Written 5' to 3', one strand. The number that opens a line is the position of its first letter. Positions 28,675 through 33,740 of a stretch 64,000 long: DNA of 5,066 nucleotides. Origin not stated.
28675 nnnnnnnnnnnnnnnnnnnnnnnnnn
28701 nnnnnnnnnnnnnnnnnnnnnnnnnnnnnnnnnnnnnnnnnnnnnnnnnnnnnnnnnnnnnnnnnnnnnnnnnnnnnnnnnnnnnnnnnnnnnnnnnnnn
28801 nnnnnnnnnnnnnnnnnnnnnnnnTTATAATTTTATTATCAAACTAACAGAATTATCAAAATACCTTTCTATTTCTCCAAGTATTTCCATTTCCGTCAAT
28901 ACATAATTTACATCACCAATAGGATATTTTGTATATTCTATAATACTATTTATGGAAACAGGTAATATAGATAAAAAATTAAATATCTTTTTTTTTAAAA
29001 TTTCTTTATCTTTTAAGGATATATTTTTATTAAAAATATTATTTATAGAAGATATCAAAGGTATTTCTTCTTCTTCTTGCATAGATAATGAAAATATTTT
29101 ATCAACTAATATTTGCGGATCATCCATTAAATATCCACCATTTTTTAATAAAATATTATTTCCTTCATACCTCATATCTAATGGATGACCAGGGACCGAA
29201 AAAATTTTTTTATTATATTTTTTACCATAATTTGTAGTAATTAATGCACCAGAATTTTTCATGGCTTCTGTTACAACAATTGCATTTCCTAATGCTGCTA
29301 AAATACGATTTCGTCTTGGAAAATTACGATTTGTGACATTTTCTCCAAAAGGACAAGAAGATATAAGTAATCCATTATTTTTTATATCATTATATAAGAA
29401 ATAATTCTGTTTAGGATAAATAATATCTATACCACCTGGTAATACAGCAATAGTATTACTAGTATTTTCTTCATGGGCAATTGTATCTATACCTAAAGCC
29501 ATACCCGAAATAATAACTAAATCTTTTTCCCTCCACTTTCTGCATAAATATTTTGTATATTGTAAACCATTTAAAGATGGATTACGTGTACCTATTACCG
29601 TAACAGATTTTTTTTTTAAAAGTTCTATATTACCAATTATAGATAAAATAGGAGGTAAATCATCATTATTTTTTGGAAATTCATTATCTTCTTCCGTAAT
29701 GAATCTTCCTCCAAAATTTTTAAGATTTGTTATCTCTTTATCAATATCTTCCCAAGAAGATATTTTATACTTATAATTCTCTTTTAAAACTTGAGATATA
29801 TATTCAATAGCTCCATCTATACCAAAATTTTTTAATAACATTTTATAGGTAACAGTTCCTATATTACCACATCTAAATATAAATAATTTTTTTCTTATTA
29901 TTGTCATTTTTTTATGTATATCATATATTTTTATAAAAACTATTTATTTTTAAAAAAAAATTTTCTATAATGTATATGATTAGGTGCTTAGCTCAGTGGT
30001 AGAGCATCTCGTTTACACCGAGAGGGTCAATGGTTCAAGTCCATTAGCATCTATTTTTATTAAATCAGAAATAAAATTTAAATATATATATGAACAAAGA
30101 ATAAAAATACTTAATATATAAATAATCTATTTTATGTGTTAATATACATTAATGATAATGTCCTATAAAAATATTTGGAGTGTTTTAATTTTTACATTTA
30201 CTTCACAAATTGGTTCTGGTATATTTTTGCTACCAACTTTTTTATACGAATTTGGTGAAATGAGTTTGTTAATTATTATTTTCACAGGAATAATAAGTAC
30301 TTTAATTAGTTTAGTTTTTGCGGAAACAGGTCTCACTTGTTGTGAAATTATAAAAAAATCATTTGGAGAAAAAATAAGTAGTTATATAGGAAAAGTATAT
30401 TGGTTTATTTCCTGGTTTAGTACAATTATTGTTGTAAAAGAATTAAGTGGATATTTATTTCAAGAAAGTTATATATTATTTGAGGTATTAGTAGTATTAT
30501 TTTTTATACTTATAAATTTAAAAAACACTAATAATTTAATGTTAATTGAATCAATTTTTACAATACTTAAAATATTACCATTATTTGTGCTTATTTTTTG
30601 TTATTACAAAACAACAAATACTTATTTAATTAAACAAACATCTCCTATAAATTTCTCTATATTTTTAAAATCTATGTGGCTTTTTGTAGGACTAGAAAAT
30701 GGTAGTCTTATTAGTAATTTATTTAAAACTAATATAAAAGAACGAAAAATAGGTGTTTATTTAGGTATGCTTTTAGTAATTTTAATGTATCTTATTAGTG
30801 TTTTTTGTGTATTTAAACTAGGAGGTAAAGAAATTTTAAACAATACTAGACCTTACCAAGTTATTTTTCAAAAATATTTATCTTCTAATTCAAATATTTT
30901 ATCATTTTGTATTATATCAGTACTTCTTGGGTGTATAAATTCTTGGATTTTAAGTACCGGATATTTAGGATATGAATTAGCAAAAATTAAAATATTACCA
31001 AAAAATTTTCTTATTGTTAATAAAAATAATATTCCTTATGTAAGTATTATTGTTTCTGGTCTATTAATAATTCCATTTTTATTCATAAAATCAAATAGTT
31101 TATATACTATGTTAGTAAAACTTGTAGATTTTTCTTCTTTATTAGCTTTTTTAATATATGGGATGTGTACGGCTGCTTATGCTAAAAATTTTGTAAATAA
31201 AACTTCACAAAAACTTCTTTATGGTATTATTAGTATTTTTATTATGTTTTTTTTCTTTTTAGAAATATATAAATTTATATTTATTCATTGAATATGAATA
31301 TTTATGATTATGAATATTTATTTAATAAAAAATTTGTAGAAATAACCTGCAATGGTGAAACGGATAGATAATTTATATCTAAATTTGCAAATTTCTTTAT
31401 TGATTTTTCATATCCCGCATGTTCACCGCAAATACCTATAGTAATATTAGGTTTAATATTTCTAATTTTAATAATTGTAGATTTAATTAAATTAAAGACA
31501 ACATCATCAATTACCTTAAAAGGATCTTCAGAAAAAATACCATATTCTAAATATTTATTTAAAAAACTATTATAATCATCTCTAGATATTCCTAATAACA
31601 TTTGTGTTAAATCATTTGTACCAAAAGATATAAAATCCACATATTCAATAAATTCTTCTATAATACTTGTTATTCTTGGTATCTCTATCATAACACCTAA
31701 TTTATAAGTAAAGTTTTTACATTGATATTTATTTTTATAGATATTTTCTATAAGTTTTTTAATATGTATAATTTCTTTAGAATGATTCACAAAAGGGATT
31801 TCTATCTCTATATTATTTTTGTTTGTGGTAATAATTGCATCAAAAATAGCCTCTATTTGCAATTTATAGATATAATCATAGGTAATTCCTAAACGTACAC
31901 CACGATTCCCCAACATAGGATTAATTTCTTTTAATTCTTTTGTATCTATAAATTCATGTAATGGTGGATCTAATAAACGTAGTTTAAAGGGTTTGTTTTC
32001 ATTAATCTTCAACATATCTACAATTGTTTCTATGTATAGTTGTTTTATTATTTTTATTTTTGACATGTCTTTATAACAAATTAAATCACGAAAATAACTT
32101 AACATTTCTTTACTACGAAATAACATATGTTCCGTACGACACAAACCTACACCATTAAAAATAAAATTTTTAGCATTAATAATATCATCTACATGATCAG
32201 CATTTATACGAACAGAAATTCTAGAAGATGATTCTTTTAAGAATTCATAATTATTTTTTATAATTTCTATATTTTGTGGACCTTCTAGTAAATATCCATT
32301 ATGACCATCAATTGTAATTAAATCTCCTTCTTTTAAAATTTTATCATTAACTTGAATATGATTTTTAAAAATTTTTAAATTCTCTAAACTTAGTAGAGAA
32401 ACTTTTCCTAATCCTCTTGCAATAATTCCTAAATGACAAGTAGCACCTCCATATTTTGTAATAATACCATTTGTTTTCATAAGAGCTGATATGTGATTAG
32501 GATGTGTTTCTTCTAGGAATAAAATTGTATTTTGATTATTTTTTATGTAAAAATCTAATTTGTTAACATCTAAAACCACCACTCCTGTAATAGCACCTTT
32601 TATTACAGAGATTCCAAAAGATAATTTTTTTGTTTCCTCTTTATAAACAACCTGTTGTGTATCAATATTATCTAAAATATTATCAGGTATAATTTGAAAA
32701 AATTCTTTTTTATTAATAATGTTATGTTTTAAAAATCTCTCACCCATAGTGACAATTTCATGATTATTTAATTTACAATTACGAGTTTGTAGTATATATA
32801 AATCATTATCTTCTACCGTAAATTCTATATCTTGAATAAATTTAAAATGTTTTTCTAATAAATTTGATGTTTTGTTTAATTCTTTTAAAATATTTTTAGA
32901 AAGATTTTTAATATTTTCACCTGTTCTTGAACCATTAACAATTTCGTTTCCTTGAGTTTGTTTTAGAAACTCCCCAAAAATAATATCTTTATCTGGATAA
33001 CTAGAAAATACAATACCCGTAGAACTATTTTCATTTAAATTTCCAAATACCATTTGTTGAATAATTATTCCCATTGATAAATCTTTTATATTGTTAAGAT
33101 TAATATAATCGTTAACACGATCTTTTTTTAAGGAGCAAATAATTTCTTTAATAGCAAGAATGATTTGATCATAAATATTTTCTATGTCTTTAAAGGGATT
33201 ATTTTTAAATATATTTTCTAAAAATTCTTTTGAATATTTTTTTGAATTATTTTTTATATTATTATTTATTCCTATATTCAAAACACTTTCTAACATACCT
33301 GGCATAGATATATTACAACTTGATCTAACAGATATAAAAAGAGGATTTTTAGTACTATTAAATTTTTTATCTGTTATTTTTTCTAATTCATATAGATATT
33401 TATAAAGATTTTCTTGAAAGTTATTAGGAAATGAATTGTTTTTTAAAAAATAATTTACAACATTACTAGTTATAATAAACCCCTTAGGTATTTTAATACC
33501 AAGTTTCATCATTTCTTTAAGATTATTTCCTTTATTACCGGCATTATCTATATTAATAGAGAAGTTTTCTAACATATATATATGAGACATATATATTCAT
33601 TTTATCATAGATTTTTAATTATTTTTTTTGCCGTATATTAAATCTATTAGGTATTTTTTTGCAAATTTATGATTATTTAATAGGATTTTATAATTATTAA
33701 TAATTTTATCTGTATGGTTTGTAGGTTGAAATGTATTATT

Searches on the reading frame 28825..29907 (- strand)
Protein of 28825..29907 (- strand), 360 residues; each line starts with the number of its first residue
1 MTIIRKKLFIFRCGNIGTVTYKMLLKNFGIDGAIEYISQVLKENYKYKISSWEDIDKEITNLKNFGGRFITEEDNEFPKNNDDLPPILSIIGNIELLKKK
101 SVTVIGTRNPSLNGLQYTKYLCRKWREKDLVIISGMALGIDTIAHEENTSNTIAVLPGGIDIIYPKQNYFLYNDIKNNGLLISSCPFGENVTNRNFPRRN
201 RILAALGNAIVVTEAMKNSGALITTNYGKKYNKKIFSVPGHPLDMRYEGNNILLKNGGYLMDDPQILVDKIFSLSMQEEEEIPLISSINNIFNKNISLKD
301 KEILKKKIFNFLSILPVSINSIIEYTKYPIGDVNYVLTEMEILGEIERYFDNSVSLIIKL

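Call 27: search_protein_families(library=pfam, proteins=[window:28825-29907:-], max_evalue=0.001)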
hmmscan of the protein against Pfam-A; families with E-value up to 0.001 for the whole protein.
window:28825-29907:- (360 aa): 2 families
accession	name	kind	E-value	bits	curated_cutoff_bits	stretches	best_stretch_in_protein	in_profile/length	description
PF02481.21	DNA_processg_A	-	2.3e-58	197.3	29.6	1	63-260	3-209/212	DNA recombination-mediator protein A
PF17782.7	DprA_WH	-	2.4e-06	27.9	22.9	1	303-348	12-57/61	DprA winged helix domain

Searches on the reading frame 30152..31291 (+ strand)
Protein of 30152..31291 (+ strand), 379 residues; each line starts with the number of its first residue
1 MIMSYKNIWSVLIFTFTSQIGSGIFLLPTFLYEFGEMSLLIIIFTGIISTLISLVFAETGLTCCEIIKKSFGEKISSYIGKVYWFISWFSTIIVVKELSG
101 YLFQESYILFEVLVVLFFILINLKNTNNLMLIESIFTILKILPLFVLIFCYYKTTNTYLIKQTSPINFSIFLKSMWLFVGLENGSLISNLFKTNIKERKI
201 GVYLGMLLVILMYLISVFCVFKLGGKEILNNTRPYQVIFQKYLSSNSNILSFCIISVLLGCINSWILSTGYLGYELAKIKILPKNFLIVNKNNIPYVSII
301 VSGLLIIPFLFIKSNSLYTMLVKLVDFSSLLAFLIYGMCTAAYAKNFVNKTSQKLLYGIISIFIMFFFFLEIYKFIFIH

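Call 27: search_protein_families(library=pfam, proteins=[window:30152-31291:+], max_evalue=0.001)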
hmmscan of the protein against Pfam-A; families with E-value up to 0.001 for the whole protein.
window:30152-31291:+ (379 aa): 2 families
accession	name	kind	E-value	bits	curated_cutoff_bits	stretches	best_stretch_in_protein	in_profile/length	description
PF13520.12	AA_permease_2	-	1.6e-21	77.2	27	1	8-370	3-398/427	Amino acid permease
PF00324.27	AA_permease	-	1.5e-06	27.7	24.6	1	38-370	31-408/470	Amino acid permease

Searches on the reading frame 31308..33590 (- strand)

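Call 27: search_protein_families(library=pfam, proteins=[window:31308-33590:-], max_evalue=0.001)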
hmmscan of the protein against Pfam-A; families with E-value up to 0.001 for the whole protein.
window:31308-33590:- (760 aa): 3 families
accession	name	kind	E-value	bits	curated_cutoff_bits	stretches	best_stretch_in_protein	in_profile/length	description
PF02896.24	PEP-utilizers_C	-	8.4e-63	212.7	22.8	1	453-757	15-289/293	PEP-utilising enzyme, PEP-binding domain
PF01326.24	PPDK_N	-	2.7e-33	116.1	27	3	57-227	76-220/328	Pyruvate phosphate dikinase, AMP/ATP-binding domain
PF00391.29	PEP-utilizers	-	1.4e-14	53.9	23.1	1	353-432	3-72/72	PEP-utilising enzyme, mobile domain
